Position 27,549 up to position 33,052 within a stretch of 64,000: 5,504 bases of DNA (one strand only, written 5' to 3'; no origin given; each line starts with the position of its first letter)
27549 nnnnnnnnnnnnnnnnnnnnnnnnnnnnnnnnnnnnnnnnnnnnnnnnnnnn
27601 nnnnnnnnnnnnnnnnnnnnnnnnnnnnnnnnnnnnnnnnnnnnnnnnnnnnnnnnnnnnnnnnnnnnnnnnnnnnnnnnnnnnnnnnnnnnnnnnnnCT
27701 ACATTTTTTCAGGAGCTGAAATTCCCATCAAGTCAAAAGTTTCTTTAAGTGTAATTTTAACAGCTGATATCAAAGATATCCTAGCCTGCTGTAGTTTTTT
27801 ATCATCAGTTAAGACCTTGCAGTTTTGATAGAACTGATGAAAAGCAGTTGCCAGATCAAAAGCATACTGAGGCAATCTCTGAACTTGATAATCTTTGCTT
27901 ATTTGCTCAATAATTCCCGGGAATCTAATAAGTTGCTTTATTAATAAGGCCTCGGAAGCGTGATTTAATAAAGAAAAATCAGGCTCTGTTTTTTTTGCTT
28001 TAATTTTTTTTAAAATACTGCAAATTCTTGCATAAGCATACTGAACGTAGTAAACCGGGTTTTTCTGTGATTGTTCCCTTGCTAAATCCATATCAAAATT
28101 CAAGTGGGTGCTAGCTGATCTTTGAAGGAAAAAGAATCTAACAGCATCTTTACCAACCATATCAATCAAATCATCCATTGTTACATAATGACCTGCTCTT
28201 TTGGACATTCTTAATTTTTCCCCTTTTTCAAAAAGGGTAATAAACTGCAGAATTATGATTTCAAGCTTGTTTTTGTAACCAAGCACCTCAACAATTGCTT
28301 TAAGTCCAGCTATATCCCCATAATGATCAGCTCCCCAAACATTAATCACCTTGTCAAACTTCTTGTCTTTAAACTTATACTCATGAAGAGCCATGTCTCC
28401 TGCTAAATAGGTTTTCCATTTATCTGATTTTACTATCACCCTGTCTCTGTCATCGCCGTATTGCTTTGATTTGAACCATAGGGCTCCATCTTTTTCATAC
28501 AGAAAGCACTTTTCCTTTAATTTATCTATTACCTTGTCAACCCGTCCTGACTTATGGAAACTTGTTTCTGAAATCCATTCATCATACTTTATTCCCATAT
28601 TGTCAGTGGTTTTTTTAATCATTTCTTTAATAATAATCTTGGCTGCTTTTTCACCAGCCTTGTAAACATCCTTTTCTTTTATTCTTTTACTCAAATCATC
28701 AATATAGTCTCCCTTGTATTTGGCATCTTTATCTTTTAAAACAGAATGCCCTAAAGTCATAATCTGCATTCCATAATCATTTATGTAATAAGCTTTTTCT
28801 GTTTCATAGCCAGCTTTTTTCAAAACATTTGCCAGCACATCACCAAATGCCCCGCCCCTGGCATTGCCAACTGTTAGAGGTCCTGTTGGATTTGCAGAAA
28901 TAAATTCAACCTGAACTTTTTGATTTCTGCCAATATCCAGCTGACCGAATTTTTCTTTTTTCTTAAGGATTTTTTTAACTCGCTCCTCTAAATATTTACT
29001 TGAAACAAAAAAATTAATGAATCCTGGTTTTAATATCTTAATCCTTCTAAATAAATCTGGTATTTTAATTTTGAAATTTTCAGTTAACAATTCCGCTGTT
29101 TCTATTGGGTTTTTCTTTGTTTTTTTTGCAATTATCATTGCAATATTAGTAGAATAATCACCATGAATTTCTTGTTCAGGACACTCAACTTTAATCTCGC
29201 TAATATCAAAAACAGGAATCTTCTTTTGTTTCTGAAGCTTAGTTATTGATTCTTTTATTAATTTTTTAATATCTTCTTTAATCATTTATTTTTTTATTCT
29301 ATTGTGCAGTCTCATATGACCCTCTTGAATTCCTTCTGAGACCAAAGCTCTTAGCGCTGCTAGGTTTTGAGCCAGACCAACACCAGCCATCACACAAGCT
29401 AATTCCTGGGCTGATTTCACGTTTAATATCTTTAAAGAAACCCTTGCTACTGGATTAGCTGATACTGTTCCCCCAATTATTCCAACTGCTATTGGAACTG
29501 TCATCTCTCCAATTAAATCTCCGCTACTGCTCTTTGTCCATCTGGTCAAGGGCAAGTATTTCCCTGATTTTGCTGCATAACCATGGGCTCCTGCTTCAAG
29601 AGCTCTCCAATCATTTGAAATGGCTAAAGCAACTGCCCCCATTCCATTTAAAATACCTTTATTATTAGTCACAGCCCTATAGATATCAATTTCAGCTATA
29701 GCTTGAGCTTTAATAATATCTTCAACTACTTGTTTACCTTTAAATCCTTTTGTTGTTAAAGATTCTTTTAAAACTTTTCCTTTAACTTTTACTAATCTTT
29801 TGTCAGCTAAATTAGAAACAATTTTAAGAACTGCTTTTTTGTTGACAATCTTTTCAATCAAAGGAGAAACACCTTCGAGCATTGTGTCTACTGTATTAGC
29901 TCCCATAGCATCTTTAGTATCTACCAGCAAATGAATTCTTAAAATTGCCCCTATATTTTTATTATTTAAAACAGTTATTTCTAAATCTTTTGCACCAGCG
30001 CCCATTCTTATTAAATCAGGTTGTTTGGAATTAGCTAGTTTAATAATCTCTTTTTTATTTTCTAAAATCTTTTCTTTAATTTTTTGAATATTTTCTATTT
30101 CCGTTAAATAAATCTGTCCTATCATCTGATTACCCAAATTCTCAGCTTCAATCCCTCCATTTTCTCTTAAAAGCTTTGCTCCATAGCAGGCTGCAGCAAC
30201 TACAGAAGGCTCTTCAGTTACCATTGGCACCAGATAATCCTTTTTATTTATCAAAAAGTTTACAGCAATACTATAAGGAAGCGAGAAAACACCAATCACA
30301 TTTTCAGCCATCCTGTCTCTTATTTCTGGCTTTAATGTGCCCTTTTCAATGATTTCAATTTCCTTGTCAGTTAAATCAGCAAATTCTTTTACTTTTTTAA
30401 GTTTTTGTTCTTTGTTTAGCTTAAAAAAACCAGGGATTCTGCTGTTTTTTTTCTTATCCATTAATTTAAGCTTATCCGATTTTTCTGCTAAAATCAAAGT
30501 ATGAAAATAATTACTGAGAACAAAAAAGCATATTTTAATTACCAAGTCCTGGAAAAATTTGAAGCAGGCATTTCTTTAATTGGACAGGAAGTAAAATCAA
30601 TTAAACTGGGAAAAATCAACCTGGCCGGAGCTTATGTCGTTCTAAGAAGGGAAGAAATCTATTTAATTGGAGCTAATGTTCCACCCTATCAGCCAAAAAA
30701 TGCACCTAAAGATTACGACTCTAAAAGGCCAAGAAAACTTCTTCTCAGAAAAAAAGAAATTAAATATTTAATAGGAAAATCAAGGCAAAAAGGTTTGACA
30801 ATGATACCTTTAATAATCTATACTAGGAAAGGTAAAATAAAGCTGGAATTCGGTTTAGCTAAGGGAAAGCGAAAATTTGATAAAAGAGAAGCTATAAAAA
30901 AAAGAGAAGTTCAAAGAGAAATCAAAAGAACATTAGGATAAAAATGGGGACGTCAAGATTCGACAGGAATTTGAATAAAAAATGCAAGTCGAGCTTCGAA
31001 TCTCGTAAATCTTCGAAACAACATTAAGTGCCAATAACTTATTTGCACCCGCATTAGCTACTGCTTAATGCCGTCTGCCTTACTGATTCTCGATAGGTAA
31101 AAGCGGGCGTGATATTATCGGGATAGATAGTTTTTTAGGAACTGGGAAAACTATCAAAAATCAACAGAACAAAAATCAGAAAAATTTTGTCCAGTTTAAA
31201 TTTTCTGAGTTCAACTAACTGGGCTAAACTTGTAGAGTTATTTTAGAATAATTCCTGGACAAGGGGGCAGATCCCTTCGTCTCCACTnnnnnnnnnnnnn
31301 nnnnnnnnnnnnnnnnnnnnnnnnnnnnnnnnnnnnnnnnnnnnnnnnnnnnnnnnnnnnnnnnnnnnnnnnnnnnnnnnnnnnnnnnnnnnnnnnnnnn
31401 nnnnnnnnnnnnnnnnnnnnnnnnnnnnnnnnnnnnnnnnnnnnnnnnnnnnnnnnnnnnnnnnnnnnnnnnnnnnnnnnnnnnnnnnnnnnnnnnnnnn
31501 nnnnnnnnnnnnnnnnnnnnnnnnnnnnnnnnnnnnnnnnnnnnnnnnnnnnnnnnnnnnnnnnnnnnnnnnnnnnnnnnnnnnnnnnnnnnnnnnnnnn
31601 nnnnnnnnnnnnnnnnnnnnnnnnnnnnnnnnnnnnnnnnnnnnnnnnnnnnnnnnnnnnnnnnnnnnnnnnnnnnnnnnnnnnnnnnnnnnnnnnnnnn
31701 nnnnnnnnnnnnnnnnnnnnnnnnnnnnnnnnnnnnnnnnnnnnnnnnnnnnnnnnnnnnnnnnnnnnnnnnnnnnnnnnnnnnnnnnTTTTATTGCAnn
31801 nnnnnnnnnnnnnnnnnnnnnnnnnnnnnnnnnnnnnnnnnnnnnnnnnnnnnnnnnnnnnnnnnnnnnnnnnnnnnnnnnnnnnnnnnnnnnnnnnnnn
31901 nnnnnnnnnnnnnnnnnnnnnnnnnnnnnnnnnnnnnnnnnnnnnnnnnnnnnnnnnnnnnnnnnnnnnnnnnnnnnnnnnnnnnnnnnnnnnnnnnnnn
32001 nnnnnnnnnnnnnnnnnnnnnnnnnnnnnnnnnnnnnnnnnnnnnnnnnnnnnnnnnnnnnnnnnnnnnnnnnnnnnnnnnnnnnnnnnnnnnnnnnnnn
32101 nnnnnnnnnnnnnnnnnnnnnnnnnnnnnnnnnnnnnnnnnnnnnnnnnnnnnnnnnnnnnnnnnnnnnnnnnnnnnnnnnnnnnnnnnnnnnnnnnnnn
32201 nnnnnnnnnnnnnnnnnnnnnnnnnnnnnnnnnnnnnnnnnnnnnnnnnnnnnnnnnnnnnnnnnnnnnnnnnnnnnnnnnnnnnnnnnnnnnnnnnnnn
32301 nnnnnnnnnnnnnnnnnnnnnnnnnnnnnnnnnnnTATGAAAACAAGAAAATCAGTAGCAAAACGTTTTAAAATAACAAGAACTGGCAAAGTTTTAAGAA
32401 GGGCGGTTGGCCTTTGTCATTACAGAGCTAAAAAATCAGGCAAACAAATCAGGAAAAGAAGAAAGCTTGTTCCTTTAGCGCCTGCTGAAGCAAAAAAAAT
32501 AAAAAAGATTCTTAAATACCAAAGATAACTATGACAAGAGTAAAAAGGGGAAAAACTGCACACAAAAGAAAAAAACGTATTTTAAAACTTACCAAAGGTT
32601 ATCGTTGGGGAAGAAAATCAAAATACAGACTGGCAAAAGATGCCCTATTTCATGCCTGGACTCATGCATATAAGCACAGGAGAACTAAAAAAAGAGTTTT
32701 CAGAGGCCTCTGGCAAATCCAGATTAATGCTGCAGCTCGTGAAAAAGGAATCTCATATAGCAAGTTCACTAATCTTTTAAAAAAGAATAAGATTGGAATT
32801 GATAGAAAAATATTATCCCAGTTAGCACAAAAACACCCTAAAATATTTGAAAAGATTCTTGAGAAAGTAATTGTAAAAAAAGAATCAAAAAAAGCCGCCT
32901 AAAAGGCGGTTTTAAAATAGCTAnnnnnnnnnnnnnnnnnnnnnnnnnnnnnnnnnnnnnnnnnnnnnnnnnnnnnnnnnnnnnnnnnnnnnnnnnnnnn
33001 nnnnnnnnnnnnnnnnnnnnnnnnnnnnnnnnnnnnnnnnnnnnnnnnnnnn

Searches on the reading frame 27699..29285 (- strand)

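Call 50: search_protein_families(library=pfam, proteins=[window:27699-29285:-], max_evalue=0.0001)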
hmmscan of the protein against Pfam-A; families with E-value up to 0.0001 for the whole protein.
window:27699-29285:- (528 aa): 6 families
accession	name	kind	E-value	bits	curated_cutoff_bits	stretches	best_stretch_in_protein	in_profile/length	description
PF05746.21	DALR_1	-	4.4e-36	123.9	22.3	1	414-528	1-117/117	DALR anticodon binding domain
PF00750.26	tRNA-synt_1d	-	4.6e-22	78.9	23.3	2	217-381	141-302/349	tRNA synthetases class I (R), catalytic domain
PF03485.21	Arg_tRNA_synt_N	-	3.9e-19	69.5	21.5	1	5-94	2-85/85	Arginyl tRNA synthetase N terminal domain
PF01921.24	tRNA-synt_1f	-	2.5e-06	27.1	27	0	316-400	239-323/360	tRNA synthetases class I (K)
PF09334.17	tRNA-synt_1g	-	2.3e-05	23.8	20.1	0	219-275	70-126/391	tRNA synthetases class I (M)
PF01406.26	tRNA-synt_1e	-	5e-05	23.3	27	0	356-400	250-294/301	tRNA synthetases class I (C) catalytic domain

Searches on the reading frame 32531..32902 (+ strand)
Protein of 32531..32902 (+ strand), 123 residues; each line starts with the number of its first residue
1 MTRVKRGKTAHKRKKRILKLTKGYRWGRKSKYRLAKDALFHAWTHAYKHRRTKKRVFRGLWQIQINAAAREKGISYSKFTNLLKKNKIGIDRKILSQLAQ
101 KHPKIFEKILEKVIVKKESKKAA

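Call 50: search_protein_families(library=pfam, proteins=[window:32531-32902:+], max_evalue=0.0001)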
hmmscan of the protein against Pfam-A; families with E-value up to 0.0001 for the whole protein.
window:32531-32902:+ (123 aa): 1 family
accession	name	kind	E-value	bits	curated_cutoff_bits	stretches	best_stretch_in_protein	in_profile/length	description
PF00453.23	Ribosomal_L20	-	8.3e-36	122.8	30.8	1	3-109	1-107/107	Ribosomal protein L20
